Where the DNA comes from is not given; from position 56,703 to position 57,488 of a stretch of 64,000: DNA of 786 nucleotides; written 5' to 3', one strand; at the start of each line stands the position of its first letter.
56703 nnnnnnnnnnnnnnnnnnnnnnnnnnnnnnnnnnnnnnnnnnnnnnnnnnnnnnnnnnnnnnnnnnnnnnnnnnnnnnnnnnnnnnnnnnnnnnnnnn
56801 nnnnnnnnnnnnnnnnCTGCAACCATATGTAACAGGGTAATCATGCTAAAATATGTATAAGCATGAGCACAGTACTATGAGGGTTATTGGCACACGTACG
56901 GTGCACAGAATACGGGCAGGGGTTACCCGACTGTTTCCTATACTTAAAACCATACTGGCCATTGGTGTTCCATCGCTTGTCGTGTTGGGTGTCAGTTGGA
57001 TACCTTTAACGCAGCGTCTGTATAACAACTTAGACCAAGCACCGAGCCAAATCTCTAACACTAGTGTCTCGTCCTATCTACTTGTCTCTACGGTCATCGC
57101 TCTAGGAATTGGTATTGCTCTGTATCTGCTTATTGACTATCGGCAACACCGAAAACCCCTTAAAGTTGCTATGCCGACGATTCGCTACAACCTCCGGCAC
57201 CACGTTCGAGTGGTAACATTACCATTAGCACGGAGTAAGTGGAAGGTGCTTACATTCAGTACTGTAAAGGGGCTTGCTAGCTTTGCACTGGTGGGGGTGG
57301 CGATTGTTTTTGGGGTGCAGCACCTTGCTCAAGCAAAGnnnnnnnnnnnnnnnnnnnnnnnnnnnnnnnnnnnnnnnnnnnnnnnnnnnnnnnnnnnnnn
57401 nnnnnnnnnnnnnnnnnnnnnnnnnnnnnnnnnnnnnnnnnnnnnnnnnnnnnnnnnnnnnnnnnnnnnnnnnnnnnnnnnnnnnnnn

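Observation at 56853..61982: Giant beta-propeller/Ig-like ectodomain fused to a membrane-embedded histidine kinase, with no response regulator in view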

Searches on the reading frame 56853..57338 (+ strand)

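Call 33: search_protein_families(library=pfam, proteins=[window:56853-57338:+], max_evalue=10)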
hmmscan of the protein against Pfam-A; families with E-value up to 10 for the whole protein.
seq(162 aa): 2 families
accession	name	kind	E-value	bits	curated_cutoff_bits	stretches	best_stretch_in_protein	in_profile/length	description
PF13056.11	DUF3918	-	0.094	12.8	21.3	1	77-95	4-22/43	Protein of unknown function (DUF3918)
PF02656.20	DUF202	-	0.23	12.4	23.4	1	42-101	20-67/68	Domain of unknown function (DUF202)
